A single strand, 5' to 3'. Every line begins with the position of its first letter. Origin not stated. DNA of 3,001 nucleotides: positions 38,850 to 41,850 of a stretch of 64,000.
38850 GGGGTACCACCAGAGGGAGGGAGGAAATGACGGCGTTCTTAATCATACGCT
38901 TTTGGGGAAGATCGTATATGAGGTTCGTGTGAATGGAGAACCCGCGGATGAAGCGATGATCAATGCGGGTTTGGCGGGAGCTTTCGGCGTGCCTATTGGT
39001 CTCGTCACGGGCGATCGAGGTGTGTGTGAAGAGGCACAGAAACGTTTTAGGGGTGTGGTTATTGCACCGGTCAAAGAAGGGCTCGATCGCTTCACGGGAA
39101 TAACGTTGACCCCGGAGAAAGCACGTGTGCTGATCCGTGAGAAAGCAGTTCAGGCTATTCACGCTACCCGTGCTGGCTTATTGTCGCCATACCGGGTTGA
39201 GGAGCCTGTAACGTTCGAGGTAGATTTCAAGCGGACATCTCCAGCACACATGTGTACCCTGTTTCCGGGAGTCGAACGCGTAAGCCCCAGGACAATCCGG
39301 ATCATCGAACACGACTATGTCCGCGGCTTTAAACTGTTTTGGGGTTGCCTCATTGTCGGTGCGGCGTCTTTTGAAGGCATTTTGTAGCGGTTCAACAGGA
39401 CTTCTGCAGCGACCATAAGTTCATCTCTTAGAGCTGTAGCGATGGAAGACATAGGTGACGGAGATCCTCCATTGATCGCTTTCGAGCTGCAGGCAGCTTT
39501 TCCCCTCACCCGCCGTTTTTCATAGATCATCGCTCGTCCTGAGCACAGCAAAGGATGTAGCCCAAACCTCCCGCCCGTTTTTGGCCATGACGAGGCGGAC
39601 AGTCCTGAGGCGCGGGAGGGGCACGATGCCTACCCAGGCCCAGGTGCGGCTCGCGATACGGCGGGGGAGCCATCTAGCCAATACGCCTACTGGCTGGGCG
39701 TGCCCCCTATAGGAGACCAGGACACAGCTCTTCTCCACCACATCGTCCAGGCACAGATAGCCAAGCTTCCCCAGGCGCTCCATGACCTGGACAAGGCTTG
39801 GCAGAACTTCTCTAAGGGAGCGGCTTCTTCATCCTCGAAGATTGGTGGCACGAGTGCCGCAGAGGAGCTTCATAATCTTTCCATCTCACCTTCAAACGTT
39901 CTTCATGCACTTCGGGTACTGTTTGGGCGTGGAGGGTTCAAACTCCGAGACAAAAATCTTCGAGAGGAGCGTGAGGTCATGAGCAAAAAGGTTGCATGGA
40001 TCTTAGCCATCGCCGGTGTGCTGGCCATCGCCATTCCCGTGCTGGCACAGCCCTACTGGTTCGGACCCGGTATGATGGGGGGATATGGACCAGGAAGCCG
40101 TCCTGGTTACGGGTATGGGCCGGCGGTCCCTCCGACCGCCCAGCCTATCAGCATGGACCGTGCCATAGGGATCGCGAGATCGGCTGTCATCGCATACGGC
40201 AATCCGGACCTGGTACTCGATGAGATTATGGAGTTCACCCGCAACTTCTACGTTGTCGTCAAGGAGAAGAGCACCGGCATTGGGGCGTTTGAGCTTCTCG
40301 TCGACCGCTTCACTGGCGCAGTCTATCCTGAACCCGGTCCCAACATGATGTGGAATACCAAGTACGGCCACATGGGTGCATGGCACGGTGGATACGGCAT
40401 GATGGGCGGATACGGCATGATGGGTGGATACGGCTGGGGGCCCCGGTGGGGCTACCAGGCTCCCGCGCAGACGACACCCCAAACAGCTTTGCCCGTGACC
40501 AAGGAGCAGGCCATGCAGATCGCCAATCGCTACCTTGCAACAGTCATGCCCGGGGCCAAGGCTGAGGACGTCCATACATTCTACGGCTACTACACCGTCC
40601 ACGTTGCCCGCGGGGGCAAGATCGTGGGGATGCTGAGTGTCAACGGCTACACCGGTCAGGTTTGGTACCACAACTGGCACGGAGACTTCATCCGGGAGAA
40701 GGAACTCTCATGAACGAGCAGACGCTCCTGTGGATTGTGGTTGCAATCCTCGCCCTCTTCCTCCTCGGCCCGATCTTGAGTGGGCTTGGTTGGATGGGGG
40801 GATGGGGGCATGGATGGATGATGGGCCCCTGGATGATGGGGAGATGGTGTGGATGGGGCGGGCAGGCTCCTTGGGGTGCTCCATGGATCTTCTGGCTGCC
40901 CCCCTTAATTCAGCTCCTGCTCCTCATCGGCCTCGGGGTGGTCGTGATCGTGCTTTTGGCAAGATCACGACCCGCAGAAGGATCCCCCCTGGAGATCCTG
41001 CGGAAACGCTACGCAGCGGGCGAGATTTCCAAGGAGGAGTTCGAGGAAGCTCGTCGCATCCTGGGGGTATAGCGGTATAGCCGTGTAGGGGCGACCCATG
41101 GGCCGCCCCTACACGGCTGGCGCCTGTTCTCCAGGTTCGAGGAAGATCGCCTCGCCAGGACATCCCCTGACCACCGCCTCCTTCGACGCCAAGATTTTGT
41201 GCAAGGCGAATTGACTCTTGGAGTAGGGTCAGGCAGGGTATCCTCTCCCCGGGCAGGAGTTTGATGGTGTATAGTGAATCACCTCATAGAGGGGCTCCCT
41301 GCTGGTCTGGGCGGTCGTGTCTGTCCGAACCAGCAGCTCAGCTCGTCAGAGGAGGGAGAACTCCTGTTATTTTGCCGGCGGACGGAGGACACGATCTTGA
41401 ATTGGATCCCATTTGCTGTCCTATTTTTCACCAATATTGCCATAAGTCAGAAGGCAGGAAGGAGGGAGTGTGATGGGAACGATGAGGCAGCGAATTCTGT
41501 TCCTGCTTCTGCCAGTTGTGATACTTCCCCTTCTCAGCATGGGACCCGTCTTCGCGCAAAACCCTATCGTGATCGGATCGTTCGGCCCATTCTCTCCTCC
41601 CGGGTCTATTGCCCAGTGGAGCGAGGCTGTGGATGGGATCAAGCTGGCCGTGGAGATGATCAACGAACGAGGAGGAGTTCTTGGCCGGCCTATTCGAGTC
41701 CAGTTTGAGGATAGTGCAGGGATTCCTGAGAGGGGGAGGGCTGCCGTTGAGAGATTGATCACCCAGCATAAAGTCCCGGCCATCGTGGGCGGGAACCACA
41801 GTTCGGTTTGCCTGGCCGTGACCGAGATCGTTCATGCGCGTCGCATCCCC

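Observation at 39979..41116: Secreted PepSY-PepSY protein ATGA-coupled to a SHOCT membrane protein, both with aromatic/Met/Gly-rich low-complexity tracts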

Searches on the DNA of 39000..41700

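Call 46: search_rna_families(source=window, start=39000, end=41700, threshold=evalue, max_evalue=1)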
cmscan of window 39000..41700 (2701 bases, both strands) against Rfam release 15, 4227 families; matches with E-value up to 1: 2.
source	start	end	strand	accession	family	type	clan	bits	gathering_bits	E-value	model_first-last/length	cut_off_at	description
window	41055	41139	+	RF03328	mir-606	Gene; miRNA;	-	25.7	80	0.023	1-84/84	no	mir-606 microRNA precursor family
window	40431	40465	+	RF02804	PyrR206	Gene; snRNA; snoRNA; HACA-box;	-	22.6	46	0.54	4-40/60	no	Pyrobaculum sRNA 206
